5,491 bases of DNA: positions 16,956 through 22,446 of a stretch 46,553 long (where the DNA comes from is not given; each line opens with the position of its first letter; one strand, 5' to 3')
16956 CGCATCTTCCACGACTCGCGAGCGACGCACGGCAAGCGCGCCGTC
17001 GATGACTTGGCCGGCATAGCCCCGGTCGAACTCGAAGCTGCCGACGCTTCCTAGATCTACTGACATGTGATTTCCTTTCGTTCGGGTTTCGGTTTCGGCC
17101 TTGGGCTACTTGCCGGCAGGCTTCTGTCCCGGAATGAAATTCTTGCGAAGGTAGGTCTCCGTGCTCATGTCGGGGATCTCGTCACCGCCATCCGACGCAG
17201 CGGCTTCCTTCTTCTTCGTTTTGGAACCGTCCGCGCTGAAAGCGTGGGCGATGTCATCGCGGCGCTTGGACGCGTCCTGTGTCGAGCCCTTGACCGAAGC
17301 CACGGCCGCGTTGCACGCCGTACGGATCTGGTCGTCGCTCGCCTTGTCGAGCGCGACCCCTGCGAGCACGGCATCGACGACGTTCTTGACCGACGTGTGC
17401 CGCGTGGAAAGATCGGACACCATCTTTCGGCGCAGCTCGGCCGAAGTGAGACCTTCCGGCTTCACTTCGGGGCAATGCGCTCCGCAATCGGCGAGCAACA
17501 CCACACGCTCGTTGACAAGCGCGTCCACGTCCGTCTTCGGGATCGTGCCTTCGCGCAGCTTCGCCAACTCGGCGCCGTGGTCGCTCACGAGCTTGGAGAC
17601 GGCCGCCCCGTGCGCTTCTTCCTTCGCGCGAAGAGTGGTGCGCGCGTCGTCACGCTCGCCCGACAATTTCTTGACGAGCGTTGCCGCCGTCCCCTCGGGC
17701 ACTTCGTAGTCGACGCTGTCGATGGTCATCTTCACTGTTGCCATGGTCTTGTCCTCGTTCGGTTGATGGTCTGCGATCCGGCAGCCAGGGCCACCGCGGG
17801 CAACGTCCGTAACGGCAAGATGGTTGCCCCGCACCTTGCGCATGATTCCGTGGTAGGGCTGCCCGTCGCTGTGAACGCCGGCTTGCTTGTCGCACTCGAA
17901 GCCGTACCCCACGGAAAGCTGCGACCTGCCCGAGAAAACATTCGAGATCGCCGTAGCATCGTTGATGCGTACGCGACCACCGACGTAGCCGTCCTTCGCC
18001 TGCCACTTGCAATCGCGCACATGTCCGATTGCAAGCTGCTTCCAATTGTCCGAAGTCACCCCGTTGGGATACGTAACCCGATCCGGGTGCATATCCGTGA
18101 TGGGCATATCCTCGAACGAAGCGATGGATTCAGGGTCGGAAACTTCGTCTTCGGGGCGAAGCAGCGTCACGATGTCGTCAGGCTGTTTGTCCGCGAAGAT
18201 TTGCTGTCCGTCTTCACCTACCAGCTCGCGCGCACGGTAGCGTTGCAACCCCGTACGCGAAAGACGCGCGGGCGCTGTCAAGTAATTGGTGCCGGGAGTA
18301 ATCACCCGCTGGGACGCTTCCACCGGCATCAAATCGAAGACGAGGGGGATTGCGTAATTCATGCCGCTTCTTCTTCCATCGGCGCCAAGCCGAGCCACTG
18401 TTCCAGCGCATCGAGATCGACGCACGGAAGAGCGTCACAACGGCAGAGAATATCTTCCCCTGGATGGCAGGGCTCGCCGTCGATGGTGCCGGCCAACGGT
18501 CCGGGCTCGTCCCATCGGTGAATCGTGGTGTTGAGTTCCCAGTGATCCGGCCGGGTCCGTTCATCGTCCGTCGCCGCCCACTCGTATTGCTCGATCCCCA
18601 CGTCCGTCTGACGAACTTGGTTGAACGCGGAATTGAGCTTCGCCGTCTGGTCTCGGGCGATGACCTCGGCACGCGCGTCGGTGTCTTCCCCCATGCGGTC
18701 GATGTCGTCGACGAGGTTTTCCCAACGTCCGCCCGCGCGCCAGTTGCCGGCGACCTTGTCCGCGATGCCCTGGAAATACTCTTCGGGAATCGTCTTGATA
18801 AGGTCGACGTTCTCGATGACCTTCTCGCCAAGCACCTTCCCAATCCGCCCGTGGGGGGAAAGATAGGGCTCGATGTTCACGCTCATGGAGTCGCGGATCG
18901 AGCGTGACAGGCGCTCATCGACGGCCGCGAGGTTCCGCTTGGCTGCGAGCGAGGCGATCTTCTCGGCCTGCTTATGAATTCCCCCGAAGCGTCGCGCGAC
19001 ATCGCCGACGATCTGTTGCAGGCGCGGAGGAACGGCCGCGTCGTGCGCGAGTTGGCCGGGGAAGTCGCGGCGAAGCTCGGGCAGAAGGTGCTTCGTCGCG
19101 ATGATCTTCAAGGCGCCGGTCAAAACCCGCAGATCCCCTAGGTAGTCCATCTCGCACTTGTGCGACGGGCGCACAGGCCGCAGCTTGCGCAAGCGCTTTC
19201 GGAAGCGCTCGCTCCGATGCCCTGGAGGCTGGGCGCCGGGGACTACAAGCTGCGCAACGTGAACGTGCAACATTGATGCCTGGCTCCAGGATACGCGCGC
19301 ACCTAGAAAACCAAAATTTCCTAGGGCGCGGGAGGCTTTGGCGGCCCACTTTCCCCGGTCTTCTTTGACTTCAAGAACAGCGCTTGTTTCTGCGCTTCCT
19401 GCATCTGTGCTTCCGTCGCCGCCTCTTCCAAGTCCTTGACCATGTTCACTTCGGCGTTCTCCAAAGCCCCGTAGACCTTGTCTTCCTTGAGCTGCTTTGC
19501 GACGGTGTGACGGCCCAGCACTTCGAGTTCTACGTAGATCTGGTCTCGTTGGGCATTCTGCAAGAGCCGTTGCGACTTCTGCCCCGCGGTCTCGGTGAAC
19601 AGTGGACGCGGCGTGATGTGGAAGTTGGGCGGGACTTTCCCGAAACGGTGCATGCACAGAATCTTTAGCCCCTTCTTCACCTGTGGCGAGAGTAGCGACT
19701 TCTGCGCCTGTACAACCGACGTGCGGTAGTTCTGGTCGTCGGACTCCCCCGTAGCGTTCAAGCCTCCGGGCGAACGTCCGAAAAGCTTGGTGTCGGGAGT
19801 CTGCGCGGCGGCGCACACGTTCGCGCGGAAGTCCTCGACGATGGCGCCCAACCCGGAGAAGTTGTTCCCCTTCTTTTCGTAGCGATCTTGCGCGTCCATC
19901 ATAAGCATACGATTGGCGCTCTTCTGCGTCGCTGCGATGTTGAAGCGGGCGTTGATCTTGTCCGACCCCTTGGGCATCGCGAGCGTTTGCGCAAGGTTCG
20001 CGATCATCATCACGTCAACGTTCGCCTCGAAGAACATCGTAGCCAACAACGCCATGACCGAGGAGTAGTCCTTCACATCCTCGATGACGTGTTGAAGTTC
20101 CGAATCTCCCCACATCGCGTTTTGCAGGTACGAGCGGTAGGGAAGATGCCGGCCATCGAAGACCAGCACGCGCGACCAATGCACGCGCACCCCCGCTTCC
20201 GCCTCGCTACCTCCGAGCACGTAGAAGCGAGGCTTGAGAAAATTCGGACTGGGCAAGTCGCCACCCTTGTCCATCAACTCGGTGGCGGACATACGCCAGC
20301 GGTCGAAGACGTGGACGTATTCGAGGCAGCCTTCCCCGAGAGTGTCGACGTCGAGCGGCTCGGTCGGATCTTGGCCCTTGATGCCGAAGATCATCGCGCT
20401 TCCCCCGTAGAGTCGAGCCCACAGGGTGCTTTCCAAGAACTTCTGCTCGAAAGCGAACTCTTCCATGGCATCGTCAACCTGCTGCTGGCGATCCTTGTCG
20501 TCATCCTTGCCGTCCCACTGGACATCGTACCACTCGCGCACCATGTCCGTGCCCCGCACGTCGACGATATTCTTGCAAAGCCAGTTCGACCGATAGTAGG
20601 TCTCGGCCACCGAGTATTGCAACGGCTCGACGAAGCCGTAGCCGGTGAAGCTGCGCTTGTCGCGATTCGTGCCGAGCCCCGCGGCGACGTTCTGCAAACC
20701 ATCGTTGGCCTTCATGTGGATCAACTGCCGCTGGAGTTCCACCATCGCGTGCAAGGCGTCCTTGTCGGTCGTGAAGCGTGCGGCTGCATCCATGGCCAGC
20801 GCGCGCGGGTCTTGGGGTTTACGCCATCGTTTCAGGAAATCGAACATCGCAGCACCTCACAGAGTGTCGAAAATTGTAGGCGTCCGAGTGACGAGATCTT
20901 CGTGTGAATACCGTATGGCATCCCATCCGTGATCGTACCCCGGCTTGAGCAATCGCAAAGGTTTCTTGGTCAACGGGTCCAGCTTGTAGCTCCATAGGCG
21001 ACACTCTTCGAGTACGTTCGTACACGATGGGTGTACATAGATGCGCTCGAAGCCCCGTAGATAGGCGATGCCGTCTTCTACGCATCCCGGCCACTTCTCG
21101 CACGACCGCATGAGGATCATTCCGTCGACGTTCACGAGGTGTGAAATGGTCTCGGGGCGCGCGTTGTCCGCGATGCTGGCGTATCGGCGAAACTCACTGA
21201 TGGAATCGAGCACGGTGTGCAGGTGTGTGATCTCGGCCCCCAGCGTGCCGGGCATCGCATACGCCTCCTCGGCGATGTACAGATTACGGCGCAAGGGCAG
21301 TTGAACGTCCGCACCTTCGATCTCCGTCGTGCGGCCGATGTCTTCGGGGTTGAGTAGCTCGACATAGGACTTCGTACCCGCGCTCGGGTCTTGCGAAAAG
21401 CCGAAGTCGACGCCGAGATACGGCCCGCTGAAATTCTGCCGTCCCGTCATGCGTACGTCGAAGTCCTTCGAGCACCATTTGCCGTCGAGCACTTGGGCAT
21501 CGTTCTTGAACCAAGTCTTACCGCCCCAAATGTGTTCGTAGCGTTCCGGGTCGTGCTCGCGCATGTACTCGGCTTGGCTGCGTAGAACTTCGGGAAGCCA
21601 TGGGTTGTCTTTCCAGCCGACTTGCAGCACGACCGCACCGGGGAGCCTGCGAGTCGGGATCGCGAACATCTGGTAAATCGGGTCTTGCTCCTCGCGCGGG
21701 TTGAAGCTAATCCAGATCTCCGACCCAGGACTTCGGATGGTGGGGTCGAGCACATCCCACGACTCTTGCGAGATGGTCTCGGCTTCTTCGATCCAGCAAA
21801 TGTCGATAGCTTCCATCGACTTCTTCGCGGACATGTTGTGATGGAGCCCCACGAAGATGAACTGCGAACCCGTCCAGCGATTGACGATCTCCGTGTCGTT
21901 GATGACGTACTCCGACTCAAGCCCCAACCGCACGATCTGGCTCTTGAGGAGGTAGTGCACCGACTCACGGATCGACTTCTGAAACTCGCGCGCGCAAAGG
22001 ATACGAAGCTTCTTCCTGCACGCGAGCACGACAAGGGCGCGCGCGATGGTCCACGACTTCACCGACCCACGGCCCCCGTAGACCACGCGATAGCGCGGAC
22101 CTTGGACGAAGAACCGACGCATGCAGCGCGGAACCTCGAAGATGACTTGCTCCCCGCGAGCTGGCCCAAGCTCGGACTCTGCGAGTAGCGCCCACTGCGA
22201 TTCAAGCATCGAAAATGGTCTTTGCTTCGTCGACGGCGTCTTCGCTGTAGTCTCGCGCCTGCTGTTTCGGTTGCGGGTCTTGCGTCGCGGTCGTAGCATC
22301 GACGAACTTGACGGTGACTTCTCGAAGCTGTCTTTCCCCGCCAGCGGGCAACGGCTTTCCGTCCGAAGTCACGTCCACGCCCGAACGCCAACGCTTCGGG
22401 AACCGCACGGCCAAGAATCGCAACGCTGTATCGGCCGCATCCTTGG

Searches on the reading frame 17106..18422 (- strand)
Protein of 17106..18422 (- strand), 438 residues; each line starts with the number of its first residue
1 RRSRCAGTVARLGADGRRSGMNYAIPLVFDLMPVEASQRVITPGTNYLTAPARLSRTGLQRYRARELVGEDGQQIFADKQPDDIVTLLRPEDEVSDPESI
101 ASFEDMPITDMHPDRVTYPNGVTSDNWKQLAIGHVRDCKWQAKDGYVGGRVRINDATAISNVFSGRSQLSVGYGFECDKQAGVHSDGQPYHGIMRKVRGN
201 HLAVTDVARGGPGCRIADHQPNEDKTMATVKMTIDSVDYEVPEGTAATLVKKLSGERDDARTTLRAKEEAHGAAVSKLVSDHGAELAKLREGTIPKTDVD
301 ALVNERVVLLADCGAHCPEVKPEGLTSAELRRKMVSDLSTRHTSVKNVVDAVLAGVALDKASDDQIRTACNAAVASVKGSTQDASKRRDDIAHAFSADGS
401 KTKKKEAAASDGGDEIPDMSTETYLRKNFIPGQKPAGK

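Call 68: search_protein_families(library=phrogs, proteins=[window:17106-18422:-], max_evalue=0.001)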
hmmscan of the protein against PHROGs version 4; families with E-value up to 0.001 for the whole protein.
window:17106-18422:- (438 aa): 7 families
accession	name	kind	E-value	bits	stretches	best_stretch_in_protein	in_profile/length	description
phrog_530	-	head and packaging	1.7e-65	222.7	1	33-405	27-371/390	head maturation protease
phrog_12864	-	head and packaging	6.8e-30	105.6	1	54-307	55-270/468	head maturation protease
phrog_3778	-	head and packaging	1.7e-26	94.3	1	57-282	177-375/593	head maturation protease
phrog_1961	-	unknown function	1.7e-24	87.8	1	43-229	17-191/417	-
phrog_2229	-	head and packaging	1.9e-23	84.5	1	80-339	53-289/428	head maturation protease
phrog_16985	-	unknown function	2.2e-15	57.7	1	51-223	25-179/436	-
phrog_30637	-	unknown function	6.9e-11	41.7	1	99-227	793-915/1119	-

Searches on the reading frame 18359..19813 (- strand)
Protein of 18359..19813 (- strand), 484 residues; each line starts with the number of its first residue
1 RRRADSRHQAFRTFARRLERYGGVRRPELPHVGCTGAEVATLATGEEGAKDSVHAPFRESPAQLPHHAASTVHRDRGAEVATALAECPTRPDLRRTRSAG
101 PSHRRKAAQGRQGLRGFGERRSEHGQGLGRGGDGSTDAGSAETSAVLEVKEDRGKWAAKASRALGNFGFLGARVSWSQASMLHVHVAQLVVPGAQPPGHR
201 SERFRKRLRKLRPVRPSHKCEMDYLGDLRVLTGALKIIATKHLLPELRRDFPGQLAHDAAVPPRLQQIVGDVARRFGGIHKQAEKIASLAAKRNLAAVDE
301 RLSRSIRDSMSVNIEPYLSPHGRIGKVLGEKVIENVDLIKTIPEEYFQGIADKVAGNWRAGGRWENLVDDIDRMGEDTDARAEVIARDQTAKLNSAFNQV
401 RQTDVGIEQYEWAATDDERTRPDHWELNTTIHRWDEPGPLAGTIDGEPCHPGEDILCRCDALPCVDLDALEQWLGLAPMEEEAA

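Call 68: search_protein_families(library=phrogs, proteins=[window:18359-19813:-], max_evalue=0.001)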
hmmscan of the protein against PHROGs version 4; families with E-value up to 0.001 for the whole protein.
window:18359-19813:- (484 aa): 8 families
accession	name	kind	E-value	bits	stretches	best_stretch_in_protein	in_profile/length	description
phrog_324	-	head and packaging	1e-51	177.7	1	200-467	58-320/624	head morphogenesis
phrog_4529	-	head and packaging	1.2e-30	108.3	1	307-466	127-289/533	minor head protein and DNA pilot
phrog_15127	-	head and packaging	3.7e-27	96.1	1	281-457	68-244/602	head protein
phrog_595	-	head and packaging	5.7e-16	59.9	1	364-469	203-302/513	head maturation protease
phrog_6577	-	unknown function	4.5e-09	36.2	1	335-464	104-229/1066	-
phrog_2662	-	head and packaging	3.8e-08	33.4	1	341-469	582-713/717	portal protein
phrog_3517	-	head and packaging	6.5e-08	33.2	1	378-467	231-331/371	head morphogenesis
phrog_2468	-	head and packaging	6.9e-07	30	1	365-468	167-276/303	head morphogenesis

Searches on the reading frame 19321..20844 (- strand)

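Call 113: search_protein_families(library=pfam, proteins=[window:19321-20844:-], max_evalue=0.01)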
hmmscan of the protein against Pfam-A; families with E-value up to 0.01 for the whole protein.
window:19321-20844:- (507 aa): 1 family
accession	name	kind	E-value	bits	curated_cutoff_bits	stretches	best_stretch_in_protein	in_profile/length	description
PF06381.16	Phage_portal_3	-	4.3e-86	289.3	33.8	1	81-435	4-356/357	Phage portal protein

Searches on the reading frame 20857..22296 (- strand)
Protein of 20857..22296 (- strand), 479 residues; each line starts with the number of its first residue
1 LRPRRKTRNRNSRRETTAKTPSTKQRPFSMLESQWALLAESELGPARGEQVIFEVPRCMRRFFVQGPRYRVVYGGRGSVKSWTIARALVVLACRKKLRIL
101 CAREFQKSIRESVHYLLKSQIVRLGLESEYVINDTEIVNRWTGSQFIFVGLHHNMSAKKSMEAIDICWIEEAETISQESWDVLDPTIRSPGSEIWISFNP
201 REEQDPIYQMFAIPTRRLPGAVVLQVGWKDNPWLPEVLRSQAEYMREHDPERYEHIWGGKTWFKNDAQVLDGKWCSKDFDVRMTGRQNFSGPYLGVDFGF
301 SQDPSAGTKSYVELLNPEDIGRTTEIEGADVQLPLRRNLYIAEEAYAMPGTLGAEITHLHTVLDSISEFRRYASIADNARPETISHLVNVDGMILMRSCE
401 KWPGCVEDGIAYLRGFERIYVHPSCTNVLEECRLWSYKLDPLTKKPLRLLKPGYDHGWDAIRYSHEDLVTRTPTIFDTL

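Call 9: search_dna_similar(query=window:20857-22296:-, collection=phages, mode=protein, max_rows=15)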
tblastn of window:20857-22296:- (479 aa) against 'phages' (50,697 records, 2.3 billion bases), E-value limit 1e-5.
Records with a match: 1780; places in all: 1788; records where one place covers at least 80% of the query: 589.
Best place of each record, by identity: <60% 1780.
By first word of the organism name: Pseudomonas 366; Vibrio 338; Salmonella 138; Streptococcus 120; Staphylococcus 101; Klebsiella 85; Acinetobacter 83; Enterococcus 76; Escherichia 65; Clostridium 52; and 76 more.
By host as written in the record: - 430; Pseudomonas aeruginosa 153; Pseudomonas aeruginosa PAO1 91; Klebsiella pneumoniae 51; Acinetobacter baumannii 41; Escherichia coli 30; Clostridium sporogenes ATCC-15579 30; Pseudomonas sp. 30; and 475 more.
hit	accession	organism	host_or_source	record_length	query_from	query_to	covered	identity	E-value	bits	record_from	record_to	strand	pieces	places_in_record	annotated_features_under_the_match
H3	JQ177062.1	Bdellovibrio phage phi1422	Bdellovibrio bacteriovorus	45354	78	469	82%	44.6%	2e-92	313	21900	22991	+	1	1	putative TerL large-subunit terminase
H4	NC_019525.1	Bdellovibrio phage phi1422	Bdellovibrio bacteriovorus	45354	78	469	82%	44.6%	2e-92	313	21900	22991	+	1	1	terminase large subunit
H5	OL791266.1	Phage WC36-2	-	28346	79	463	80%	42.1%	4e-77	268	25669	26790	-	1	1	record has no annotation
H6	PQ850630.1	Escherichia phage TanjaMuster_Bas81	Escherichia coli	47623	43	471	90%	37.7%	3e-59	216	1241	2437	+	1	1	terminase large subunit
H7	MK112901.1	Salmonella virus KFS-SE2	Salmonella enterica subsp. enterica ...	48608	43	471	90%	37.4%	3e-60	219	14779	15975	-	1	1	hypothetical protein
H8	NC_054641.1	Salmonella virus KFS-SE2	Salmonella enterica subsp. enterica ...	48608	43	471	90%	37.4%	3e-60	219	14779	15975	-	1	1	terminase large subunit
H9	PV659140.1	Salmonella phage vB_StyS_KFSST1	Salmonella enterica subsp. enterica ...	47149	43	471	90%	37.4%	3e-60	219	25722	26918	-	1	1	terminase large subunit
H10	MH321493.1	Salmonella phage Skate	Salmonella enterica subsp. enterica ...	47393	43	471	90%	37.2%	1e-59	218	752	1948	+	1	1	terminase large subunit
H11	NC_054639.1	Salmonella phage Skate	Salmonella enterica subsp. enterica ...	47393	43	471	90%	37.2%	1e-59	218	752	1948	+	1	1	terminase large subunit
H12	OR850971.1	Salmonella phage S.Kent 1-2-1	Salmonella enterica subsp. enterica ...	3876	43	471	90%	37.2%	9e-60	217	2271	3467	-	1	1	record has no annotation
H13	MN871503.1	Salmonella virus SeLz-2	Salmonella enterica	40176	43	471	90%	37.2%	1e-59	217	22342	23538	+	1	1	record has no annotation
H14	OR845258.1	Escherichia phage ECO95 1-6-1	Escherichia coli O157:H7 ATCC 43895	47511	43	471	90%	37.2%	1e-59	217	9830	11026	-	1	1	record has no annotation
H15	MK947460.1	Salmonella phage vB_SenS_SB28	Salmonella enterica subsp. enterica ...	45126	43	471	90%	37.2%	2e-59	217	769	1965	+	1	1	terminase large subunit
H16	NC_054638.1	Salmonella phage vB_SenS_SB28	Salmonella enterica subsp. enterica ...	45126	43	471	90%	37.2%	2e-59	217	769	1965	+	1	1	terminase large subunit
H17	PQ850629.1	Escherichia phage SusanneMuster_Bas79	Escherichia coli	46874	43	471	90%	37.2%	2e-59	217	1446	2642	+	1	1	terminase large subunit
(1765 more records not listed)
